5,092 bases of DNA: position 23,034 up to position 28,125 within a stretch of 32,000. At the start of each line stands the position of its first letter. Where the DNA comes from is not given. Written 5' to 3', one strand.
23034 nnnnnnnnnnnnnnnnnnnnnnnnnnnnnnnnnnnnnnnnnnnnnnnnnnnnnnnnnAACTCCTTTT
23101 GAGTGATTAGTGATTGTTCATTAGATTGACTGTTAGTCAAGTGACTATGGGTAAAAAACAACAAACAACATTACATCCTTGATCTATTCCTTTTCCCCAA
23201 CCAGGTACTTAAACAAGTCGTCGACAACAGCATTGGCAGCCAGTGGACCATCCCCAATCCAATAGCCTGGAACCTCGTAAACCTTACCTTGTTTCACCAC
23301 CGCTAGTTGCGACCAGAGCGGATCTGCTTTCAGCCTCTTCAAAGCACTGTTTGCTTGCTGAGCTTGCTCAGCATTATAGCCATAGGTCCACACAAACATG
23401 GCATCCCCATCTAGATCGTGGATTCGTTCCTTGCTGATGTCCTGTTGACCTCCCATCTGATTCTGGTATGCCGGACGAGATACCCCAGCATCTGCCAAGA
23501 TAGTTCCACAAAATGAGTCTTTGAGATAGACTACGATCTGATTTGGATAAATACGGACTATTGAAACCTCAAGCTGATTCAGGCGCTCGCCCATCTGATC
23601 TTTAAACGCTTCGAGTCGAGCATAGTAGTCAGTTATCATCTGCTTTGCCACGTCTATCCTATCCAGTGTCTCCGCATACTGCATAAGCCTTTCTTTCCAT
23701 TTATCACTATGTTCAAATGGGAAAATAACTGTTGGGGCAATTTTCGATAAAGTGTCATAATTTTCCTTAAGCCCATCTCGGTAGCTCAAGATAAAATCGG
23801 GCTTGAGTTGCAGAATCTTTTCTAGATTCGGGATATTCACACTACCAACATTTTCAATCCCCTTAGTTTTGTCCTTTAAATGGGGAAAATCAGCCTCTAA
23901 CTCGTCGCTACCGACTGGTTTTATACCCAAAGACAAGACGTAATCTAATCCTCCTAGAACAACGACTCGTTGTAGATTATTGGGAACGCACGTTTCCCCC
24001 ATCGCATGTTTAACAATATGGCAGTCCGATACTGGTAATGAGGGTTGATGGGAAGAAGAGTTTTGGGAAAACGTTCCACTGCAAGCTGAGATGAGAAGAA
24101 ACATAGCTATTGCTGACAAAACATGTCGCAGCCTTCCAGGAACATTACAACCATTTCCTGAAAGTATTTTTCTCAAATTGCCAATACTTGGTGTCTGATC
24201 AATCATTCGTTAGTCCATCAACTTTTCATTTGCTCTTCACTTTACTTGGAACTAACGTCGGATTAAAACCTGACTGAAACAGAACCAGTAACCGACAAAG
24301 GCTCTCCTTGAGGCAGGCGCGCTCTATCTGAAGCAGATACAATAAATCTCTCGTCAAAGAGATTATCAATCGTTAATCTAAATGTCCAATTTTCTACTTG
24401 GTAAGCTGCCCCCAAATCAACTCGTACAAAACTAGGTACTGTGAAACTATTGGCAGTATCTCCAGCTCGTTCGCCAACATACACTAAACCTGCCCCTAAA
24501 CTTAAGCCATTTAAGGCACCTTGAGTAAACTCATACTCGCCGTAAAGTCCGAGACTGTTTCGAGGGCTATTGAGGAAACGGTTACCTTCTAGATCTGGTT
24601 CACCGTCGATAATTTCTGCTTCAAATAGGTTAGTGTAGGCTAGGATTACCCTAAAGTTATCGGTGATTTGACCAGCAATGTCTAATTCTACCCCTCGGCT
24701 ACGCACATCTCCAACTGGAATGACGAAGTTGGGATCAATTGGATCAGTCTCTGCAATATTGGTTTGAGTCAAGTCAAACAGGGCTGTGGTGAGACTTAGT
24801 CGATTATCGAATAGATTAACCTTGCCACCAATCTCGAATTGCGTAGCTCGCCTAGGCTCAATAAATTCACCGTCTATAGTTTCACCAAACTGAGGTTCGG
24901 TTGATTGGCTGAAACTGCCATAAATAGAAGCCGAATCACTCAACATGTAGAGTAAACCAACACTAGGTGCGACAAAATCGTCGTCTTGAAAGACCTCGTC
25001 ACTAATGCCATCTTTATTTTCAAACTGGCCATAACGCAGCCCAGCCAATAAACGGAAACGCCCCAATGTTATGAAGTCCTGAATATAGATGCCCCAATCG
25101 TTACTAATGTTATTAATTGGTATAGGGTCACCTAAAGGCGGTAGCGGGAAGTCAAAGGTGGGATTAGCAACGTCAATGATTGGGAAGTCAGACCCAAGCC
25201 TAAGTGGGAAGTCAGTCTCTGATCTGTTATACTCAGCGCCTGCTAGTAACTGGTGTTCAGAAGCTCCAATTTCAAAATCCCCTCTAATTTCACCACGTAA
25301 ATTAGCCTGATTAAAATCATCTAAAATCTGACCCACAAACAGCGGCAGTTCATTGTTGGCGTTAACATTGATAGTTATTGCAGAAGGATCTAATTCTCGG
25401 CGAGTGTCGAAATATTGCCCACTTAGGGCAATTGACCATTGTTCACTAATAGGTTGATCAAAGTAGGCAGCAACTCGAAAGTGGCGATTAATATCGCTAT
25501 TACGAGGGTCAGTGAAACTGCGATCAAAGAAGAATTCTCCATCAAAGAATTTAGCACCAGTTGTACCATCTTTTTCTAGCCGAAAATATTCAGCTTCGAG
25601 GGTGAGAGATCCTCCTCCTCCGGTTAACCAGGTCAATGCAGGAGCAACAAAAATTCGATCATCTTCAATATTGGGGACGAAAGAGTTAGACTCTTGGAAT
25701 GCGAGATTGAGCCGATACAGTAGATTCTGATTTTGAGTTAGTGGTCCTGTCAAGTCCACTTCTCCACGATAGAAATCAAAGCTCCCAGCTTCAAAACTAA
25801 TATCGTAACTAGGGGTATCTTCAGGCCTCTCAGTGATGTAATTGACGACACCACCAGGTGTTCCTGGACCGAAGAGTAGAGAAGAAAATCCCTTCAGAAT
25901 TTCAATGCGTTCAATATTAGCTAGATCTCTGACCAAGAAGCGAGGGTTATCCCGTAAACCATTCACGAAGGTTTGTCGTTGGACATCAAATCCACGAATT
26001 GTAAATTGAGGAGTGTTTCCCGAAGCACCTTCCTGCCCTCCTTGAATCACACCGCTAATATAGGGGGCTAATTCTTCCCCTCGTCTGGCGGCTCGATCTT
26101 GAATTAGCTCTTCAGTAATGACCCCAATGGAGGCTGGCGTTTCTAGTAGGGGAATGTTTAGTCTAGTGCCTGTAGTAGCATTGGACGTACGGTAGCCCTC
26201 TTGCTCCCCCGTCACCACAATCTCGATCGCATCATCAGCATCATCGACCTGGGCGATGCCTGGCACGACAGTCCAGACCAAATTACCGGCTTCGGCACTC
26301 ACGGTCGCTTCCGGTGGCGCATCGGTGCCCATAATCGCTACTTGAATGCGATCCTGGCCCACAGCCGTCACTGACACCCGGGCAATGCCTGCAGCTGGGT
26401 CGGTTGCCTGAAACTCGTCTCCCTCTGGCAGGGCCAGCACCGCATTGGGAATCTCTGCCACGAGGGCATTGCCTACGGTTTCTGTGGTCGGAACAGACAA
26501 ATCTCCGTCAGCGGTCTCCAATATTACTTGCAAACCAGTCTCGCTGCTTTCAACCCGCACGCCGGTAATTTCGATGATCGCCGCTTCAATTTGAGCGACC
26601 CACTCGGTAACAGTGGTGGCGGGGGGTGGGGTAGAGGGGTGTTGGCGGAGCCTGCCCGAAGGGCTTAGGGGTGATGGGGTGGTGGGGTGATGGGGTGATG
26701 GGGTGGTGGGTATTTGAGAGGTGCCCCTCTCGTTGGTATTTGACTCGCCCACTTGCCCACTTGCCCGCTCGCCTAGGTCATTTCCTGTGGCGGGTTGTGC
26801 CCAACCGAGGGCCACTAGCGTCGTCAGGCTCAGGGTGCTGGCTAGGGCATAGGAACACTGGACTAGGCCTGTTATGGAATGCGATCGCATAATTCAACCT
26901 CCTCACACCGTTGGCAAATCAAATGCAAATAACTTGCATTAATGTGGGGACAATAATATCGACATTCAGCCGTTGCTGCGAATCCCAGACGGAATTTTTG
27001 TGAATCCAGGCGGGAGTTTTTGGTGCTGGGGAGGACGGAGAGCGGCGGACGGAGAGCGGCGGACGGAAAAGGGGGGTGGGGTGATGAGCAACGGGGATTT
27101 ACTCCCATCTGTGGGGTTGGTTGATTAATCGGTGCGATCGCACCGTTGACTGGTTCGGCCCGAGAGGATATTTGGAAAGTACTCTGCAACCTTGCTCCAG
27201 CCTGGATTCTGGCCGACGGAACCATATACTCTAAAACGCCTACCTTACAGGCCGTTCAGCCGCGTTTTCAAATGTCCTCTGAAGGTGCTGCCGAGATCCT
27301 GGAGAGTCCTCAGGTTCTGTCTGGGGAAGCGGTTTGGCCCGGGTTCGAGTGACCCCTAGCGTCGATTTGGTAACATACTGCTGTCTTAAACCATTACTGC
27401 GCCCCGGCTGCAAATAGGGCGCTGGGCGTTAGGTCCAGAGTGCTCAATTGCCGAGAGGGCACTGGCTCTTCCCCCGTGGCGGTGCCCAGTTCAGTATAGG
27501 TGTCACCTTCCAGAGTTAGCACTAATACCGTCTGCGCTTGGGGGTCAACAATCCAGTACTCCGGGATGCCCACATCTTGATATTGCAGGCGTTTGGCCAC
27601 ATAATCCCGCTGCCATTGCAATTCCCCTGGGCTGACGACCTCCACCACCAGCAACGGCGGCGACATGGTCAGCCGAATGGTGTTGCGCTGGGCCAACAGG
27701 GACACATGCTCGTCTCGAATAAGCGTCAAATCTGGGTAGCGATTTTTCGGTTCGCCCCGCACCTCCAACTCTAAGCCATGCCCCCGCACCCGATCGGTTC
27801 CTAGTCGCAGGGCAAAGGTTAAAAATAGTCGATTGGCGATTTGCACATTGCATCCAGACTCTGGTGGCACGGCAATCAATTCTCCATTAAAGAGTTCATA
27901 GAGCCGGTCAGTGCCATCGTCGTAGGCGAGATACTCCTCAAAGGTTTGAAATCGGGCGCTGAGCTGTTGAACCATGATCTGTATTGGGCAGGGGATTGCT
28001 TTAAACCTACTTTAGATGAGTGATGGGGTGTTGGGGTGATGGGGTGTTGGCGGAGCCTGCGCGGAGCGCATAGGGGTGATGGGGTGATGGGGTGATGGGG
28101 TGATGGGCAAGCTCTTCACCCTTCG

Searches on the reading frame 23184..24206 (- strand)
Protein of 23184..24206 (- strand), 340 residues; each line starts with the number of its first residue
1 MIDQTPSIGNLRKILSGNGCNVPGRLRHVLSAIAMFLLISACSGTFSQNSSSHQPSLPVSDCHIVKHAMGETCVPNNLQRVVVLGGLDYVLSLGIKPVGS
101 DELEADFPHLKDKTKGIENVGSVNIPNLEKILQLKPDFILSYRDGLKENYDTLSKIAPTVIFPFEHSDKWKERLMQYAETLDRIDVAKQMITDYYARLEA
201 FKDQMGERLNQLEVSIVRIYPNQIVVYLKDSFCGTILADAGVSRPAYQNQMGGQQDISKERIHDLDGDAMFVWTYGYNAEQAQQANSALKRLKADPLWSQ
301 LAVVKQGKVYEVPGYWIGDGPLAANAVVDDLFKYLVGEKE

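Call 3: search_protein_families(library=pfam, proteins=[window:23184-24206:-], max_evalue=0.01)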
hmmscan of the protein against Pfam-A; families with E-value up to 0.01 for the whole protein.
window:23184-24206:- (340 aa): 1 family
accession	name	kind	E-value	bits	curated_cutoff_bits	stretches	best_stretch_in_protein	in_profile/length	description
PF01497.23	Peripla_BP_2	-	1.1e-27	97.4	27.5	1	110-313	33-232/235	Periplasmic binding protein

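Call 4: search_protein_families(library=ncbifam, proteins=[window:23184-24206:-], max_evalue=0.01)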
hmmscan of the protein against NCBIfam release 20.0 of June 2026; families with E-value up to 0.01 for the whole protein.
window:23184-24206:- (340 aa): 9 families
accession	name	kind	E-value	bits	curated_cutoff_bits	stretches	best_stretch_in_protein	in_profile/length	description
NF008501.1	PRK11411.1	subfamily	1.2e-21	76.9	320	1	62-335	23-294/303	Fe(3+) dicitrate ABC transporter substrate-binding protein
NF007864.0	PRK10576.1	equivalog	2.9e-18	66.2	252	1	76-326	33-284/297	Fe(3+)-hydroxamate ABC transporter substrate-binding protein FhuD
TIGR03659.1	IsdE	equivalog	2.6e-16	59.7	298.65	1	109-313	68-268/292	heme ABC transporter substrate-binding protein IsdE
NF008200.0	PRK10957.1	equivalog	2.5e-14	52.9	205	1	116-312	107-305/330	Fe2+-enterobactin ABC transporter substrate-binding protein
NF049932.1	TranspRegBtr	equivalog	2.2e-11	43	900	1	127-313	325-502/531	bacillibactin transport transcriptional regulator Btr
NF002894.0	PRK03379.1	equivalog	4.7e-08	32.5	234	1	92-206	39-151/266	vitamin B12 ABC transporter substrate-binding protein BtuF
NF047879.1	catechol_SstD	exception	7e-07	28.6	450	1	71-312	64-316/343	ferrated catecholamine ABC transporter substrate-binding lipoprotein SstD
NF052484.1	sider_BP_EitA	equivalog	2.6e-05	23.5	640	0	255-310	243-298/328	siderophore ABC transporter substrate-binding protein EitA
TIGR04281.1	peripla_PGF_1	equivalog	0.00033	19.9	325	1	125-282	70-225/330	PGF-CTERM-anchored ABC transporter substrate-binding protein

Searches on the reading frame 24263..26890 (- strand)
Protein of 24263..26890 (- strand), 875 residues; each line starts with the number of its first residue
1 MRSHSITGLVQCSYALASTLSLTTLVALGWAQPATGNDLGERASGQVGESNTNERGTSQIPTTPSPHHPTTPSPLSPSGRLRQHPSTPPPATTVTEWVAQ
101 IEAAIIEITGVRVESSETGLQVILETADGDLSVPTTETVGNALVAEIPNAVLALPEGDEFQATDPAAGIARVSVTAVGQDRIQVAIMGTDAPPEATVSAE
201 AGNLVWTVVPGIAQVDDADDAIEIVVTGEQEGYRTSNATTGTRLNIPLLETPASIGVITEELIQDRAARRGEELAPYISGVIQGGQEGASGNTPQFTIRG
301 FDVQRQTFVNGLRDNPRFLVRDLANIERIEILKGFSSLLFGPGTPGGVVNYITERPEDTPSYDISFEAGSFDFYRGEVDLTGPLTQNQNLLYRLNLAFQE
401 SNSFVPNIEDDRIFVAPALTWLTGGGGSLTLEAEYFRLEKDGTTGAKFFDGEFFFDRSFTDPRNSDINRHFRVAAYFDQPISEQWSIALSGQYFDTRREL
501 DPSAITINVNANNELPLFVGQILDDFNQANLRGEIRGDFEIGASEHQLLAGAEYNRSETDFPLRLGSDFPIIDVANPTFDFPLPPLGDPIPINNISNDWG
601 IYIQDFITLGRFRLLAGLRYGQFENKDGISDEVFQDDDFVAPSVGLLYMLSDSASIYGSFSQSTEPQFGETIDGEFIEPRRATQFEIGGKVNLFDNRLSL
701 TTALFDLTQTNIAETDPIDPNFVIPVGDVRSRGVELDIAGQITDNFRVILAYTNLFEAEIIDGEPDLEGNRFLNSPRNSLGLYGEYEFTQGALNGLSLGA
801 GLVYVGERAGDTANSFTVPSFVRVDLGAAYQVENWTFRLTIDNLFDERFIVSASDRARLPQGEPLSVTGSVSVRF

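Call 3: search_protein_families(library=pfam, proteins=[window:24263-26890:-], max_evalue=0.01)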
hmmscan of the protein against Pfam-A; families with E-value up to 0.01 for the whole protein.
window:24263-26890:- (875 aa): 3 families
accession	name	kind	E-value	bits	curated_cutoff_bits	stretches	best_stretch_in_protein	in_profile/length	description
PF00593.30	TonB_dep_Rec_b-barrel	-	2.8e-56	192.7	27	1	425-844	11-436/436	TonB dependent receptor-like, beta-barrel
PF07715.20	Plug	-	2.9e-19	70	23.9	1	248-348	2-107/107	TonB-dependent Receptor Plug Domain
PF11741.13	AMIN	-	7.6e-10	39.2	20.5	1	111-190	2-80/101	AMIN domain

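Call 4: search_protein_families(library=ncbifam, proteins=[window:24263-26890:-], max_evalue=0.01)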
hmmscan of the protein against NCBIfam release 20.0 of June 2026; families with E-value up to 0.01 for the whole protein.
window:24263-26890:- (875 aa): 29 families (the best 25 are shown)
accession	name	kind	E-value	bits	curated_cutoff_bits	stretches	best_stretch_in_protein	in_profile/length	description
TIGR01783.1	TonB-siderophor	subfamily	9.1e-92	308.7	223.5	1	250-875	1-649/649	TonB-dependent siderophore receptor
NF010650.0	PRK14049.1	equivalog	4.2e-71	240.1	904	1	229-871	60-725/729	ferrioxamine B receptor precursor protein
NF007465.0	PRK10044.1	equivalog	1.2e-70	238.7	803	1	236-855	64-706/726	ferrichrome porin FhuA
NF047944.1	FoxamRcptFoxA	equivalog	1.2e-68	232.1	1300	1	237-875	40-697/697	ferrioxamine B receptor FoxA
NF010651.0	PRK14050.1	equivalog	1.4e-65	221.8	884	2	532-854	386-709/730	TonB-dependent siderophore receptor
NF007349.0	PRK09840.1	equivalog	3.6e-44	150.9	686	2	220-421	41-241/760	catecholate siderophore receptor Fiu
NF049960.1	siderphRecptFauA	equivalog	3.1e-38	131.7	900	2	225-442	51-270/727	TonB-dependent alcaligin siderophore receptor FauA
NF007447.0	PRK10003.1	equivalog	3.2e-34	118.3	666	1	226-856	54-710/727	ferric-rhodotorulic acid/ferric-coprogen receptor FhuE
TIGR01785.1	TonB-hemin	subfamily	5.2e-26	91.3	316.85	2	240-358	7-133/677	TonB-dependent heme/hemoglobin receptor family protein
NF041535.1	TonB_rec_PqqU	equivalog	1.5e-17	63.1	1200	2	677-852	468-646/676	TonB-dependent receptor PqqU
TIGR01786.1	TonB-hemlactrns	subfamily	8.7e-17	60.7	323.75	2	248-358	18-138/719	TonB-dependent hemoglobin/transferrin/lactoferrin family receptor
TIGR01779.1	TonB-B12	equivalog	7.3e-14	51.2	599.7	2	239-387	33-187/614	TonB-dependent vitamin B12 receptor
NF010010.0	PRK13483.1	equivalog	8.2e-13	47.2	927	2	248-361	47-170/660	ligand-gated channel protein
NF050067.1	TonBEntbctnRecCfrA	equivalog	7e-10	37.8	1200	1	249-368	41-172/698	TonB-dependent ferric enterobactin receptor CfrA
NF041676.1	FecA_OM_dicitr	equivalog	7.7e-10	37.4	1100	1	600-794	480-682/773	TonB-dependent Fe(3+) dicitrate receptor FecA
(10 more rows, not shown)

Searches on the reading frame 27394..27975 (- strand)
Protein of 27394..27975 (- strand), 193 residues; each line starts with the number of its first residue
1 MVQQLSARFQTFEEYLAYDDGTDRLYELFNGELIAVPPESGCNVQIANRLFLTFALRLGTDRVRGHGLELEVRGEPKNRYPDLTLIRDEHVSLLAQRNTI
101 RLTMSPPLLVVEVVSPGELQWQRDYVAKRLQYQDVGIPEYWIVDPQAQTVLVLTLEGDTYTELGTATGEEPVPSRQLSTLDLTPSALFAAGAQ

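Call 3: search_protein_families(library=pfam, proteins=[window:27394-27975:-], max_evalue=0.01)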
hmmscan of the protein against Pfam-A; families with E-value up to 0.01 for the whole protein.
window:27394-27975:- (193 aa): 1 family
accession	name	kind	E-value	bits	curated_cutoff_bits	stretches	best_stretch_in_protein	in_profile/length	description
PF05685.18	Uma2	-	3.6e-30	105.1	27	1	12-181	1-168/172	Putative restriction endonuclease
